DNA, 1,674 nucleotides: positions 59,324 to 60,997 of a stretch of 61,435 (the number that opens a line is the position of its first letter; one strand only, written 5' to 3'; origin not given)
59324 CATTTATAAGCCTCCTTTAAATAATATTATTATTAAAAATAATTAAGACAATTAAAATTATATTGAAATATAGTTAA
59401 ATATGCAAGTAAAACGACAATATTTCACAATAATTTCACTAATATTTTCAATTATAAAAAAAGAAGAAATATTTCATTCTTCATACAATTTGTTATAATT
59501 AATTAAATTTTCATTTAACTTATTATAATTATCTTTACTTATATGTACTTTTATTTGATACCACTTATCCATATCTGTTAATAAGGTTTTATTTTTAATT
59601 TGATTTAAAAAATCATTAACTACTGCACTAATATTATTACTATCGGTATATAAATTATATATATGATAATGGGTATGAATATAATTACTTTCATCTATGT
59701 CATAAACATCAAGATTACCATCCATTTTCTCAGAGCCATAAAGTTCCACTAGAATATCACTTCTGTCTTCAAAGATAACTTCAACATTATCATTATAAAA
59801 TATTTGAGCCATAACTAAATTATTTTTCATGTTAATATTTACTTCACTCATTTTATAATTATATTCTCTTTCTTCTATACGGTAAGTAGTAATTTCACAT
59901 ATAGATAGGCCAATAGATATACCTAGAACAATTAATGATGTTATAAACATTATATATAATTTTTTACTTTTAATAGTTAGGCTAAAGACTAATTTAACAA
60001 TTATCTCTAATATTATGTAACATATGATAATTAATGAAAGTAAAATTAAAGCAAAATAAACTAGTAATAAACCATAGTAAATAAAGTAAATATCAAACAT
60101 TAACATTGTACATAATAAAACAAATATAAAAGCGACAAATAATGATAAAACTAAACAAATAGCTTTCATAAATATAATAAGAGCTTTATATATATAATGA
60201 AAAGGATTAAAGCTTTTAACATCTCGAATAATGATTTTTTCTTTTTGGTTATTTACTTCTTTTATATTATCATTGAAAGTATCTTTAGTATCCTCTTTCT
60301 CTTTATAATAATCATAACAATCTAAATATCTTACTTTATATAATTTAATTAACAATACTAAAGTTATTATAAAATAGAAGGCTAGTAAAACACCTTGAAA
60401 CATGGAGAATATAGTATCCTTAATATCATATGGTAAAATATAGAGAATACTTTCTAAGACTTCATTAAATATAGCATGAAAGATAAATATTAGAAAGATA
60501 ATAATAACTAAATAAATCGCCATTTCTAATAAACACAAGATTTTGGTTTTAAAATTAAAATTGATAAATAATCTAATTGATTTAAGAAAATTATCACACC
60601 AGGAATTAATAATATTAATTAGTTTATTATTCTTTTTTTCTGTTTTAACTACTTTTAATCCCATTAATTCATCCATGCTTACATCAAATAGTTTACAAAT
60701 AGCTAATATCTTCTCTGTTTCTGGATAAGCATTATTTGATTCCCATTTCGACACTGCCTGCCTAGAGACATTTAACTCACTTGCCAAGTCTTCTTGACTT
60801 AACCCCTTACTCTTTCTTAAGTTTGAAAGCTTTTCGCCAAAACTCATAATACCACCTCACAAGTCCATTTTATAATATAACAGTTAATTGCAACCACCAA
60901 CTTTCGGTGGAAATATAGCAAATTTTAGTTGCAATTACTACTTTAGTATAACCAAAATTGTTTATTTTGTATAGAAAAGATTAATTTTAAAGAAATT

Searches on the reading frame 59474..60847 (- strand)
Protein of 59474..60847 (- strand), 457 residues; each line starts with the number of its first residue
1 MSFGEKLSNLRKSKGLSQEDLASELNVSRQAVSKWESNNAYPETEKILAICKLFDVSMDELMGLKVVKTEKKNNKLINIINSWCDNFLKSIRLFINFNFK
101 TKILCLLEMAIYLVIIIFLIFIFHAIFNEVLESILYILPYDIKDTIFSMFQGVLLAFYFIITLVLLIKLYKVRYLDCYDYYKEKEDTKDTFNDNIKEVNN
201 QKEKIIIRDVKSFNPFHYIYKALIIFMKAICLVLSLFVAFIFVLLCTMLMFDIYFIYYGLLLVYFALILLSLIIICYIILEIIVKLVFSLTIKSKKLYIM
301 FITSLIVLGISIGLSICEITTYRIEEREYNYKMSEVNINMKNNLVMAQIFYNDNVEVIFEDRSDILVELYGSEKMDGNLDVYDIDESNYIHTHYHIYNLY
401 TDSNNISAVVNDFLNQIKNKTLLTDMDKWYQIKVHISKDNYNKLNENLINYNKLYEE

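Call 67: search_protein_families(library=pfam, proteins=[window:59474-60847:-], max_evalue=0.00001)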
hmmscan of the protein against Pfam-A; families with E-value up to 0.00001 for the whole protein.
window:59474-60847:- (457 aa): 4 families
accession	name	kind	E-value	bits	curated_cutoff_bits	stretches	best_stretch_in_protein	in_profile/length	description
PF01381.28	HTH_3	-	7.3e-15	55.2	23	1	9-61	3-55/55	Helix-turn-helix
PF12844.13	HTH_19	-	1.4e-11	44.6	30.2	1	4-62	1-59/64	Helix-turn-helix domain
PF13443.12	HTH_26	-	2.9e-09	37.5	22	1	6-64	1-60/63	Cro/C1-type HTH DNA-binding domain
PF13560.12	HTH_31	-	4e-09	37.1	27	1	3-60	2-60/64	Helix-turn-helix domain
